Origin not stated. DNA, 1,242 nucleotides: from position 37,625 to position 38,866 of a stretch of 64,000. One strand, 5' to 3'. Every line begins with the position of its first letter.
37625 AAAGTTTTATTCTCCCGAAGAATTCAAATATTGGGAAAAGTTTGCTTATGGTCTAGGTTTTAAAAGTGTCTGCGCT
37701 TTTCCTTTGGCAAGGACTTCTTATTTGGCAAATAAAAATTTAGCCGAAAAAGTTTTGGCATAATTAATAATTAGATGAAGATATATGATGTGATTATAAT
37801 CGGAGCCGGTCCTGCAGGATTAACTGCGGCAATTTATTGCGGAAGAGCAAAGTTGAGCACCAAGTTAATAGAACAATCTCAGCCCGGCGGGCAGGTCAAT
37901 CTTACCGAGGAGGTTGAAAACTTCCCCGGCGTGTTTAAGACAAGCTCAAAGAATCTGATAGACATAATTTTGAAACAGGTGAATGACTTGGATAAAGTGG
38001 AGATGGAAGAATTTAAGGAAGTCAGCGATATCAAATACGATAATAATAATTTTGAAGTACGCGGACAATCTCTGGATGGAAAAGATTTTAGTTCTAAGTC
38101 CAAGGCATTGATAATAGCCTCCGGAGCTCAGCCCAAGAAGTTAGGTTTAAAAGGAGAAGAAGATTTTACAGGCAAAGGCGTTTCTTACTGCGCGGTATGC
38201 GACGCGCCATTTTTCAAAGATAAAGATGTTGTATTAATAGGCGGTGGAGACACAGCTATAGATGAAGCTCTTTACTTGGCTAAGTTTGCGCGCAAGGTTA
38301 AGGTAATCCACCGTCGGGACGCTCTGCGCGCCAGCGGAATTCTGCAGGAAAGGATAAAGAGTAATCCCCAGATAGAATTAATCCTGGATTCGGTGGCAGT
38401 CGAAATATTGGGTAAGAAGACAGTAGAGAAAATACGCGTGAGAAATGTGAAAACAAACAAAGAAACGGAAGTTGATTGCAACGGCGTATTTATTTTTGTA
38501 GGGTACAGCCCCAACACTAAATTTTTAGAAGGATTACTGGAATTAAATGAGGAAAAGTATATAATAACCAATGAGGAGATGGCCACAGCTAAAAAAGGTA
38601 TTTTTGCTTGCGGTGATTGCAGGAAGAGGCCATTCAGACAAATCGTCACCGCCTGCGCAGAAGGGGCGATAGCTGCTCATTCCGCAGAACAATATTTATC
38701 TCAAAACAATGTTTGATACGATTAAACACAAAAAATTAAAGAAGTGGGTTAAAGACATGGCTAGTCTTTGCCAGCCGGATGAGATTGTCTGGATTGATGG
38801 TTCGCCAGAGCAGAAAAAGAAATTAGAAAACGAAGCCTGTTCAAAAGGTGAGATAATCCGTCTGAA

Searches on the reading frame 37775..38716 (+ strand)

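Call 46: search_protein_families(library=ncbifam, proteins=[window:37775-38716:+], max_evalue=0.0001)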
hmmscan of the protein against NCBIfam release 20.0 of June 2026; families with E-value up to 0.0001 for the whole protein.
window:37775-38716:+ (313 aa): 68 families (the best 25 are shown)
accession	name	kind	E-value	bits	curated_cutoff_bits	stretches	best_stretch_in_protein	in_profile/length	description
TIGR01292.1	TRX_reduct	equivalog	3.9e-110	367.4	343.45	1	4-308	1-300/300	thioredoxin-disulfide reductase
TIGR03143.1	AhpF_homolog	hypoth_equivalog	3.8e-89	299.8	687.65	1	2-311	3-311/555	putative alkyl hydroperoxide reductase F subunit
TIGR03140.1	AhpF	equivalog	1.8e-78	264.4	502.9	1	2-308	211-512/515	alkyl hydroperoxide reductase subunit F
NF007614.0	PRK10262.1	equivalog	1.8e-59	201.5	644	1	5-309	8-315/321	thioredoxin-disulfide reductase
TIGR04018.1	Bthiol_YpdA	hypoth_equivalog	2.3e-29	102.2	339.9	2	67-282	77-288/316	YpdA family putative bacillithiol disulfide reductase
TIGR01350.1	lipoamide_DH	equivalog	4e-24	85.1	408.8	2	90-304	116-329/461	dihydrolipoyl dehydrogenase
NF004945.0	PRK06292.2-3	equivalog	5.1e-19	68.5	494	1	71-282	100-304/457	dihydrolipoyl dehydrogenase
NF009409.0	PRK12770.1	subfamily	1.1e-18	67.4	343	1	6-311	21-353/360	putative glutamate synthase subunit beta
TIGR02053.1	MerA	equivalog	1.4e-18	67.2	454.45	1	102-304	124-328/465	mercury(II) reductase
TIGR03385.1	CoA_CoA_reduc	equivalog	3e-18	65.8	578.8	1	6-284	2-284/439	CoA-disulfide reductase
NF009410.0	PRK12771.1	subfamily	4.6e-18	65.1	516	1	6-311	141-448/566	NAD(P)-binding protein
NF004943.0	PRK06292.2-1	equivalog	9.6e-18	64.2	432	1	88-302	113-326/456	dihydrolipoyl dehydrogenase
TIGR01316.1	gltA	equivalog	2.9e-15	56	471.75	1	6-308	136-449/449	NADPH-dependent glutamate synthase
NF007123.0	PRK09564.1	equivalog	9e-15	54.3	458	1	6-283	3-284/444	CoA-disulfide reductase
NF009454.0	PRK12814.1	equivalog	1.5e-14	53.3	916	1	6-312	196-504/657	putative NADPH-dependent glutamate synthase small subunit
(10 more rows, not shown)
